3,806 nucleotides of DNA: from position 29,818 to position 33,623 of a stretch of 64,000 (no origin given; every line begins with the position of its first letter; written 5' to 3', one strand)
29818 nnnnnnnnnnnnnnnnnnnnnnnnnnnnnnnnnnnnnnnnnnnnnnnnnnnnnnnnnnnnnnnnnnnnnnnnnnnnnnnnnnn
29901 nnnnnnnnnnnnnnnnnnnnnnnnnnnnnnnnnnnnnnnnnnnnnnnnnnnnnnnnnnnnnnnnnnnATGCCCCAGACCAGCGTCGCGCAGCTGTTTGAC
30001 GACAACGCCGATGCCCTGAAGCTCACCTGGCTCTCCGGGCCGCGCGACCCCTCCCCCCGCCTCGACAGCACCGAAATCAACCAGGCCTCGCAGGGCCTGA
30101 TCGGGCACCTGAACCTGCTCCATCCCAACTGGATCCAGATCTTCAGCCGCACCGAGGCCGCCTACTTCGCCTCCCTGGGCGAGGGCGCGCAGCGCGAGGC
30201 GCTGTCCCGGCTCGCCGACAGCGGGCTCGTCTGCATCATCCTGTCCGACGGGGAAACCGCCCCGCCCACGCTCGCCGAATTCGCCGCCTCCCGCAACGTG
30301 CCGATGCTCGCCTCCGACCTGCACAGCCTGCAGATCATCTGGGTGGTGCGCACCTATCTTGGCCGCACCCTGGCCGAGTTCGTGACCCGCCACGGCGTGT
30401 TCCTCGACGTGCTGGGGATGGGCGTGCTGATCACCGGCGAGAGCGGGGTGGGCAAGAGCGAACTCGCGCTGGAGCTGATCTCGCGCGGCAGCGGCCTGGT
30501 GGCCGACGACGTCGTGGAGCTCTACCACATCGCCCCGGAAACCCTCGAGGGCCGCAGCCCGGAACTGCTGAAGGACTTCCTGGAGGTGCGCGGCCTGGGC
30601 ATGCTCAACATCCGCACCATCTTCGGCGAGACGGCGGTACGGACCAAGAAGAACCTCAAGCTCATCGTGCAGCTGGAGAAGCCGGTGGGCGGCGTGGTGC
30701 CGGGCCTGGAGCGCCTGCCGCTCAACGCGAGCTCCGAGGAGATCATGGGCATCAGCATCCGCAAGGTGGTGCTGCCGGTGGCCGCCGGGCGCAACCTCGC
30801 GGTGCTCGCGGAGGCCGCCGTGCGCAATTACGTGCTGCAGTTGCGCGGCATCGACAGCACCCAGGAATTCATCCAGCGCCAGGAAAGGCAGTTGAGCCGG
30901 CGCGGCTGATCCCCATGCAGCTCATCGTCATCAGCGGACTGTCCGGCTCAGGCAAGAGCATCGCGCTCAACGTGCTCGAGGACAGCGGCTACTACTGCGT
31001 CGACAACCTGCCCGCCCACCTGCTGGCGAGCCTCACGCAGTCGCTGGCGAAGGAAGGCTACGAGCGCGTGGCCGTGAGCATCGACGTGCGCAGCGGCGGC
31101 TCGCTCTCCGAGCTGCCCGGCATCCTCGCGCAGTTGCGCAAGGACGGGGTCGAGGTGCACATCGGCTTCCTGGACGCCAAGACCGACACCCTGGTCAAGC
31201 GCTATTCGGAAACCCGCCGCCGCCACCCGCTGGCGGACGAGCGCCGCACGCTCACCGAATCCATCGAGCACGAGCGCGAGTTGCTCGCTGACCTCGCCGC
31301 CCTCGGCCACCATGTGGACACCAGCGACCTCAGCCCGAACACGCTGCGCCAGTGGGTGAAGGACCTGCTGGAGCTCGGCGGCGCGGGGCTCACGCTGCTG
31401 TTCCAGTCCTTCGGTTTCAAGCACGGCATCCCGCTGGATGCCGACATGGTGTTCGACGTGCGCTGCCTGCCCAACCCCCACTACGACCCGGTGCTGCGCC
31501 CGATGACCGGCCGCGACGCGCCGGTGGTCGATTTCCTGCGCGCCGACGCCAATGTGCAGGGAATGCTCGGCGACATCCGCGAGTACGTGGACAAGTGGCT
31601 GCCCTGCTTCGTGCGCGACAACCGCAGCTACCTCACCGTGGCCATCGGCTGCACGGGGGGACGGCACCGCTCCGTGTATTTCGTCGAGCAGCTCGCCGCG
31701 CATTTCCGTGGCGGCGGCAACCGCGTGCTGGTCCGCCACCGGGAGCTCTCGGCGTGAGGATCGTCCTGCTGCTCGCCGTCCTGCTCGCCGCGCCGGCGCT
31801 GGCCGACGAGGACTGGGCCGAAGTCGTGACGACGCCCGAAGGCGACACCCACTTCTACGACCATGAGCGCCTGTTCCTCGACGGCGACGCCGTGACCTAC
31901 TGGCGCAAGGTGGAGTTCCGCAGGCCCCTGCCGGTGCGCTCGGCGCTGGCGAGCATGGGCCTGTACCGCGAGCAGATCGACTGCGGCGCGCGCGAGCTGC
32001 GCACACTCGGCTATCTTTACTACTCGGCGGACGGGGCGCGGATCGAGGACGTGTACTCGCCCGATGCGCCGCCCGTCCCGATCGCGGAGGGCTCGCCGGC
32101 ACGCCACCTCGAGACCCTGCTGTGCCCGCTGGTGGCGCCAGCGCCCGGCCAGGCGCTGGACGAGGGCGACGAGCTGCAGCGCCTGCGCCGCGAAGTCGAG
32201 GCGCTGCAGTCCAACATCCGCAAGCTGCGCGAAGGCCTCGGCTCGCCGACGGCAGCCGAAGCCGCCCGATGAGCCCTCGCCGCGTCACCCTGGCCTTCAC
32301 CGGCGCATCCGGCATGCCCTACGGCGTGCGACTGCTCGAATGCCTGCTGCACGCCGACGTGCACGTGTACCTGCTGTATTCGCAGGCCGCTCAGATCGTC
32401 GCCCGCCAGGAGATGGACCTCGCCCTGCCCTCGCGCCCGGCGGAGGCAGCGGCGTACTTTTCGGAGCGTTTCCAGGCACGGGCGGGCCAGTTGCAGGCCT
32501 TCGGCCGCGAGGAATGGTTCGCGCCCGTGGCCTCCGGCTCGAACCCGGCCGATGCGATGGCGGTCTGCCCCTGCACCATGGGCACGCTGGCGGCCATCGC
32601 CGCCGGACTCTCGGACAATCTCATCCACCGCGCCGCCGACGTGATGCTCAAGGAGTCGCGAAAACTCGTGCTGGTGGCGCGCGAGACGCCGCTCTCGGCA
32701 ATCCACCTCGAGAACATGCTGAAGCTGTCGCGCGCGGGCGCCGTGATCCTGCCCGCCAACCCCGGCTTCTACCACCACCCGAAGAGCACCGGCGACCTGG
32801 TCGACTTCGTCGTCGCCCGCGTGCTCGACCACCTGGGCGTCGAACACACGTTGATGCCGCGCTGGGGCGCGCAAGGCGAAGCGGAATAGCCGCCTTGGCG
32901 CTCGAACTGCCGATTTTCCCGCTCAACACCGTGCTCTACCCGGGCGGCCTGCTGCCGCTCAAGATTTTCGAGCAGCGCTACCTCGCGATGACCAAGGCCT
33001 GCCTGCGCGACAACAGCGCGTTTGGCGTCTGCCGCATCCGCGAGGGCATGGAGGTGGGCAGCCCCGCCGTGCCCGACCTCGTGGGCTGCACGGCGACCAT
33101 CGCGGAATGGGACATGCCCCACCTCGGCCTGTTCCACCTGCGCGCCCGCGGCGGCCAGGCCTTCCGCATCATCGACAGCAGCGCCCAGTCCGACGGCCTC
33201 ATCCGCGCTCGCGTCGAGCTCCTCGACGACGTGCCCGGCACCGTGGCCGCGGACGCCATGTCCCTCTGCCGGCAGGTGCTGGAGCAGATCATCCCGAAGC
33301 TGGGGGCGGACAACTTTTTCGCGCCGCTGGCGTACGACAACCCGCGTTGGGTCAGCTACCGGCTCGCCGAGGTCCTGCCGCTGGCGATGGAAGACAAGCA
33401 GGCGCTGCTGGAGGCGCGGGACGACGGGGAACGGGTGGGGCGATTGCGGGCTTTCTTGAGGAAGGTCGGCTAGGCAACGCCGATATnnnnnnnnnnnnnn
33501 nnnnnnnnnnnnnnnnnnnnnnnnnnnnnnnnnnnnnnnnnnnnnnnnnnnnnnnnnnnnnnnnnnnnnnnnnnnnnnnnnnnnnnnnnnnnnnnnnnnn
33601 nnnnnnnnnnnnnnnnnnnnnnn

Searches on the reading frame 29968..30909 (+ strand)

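Call 21: search_protein_families(library=pfam, proteins=[window:29968-30909:+], max_evalue=0.00001)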
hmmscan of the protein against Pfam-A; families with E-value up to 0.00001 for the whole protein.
window:29968-30909:+ (313 aa): 2 families
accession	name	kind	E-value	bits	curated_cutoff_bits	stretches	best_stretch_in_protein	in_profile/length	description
PF07475.17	Hpr_kinase_C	-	5.6e-62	208.7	33.3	1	134-305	2-171/171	HPr Serine kinase C-terminal domain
PF02603.21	Hpr_kinase_N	-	2.3e-23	83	24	1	5-131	2-125/125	HPr Serine kinase N terminus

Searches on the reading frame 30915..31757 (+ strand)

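Call 21: search_protein_families(library=pfam, proteins=[window:30915-31757:+], max_evalue=0.00001)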
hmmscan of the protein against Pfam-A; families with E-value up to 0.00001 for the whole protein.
window:30915-31757:+ (280 aa): 2 families
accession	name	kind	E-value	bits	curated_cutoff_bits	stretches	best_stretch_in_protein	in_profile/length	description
PF22740.1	PapZ_C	-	8.5e-47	158.7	27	1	160-278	2-120/121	RapZ C-terminal domain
PF03668.21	RapZ-like_N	-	9e-43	146.2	25.4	1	1-152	1-154/158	RapZ-like N-terminal domain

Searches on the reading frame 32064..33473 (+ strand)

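Call 21: search_protein_families(library=pfam, proteins=[window:32064-33473:+], max_evalue=0.00001)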
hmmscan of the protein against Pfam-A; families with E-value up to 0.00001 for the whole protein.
window:32064-33473:+ (469 aa): 1 family
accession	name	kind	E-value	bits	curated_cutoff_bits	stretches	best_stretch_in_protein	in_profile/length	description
PF02190.22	LON_substr_bdg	-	2.6e-23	83.4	28.7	1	281-465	1-198/200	ATP-dependent protease La (LON) substrate-binding domain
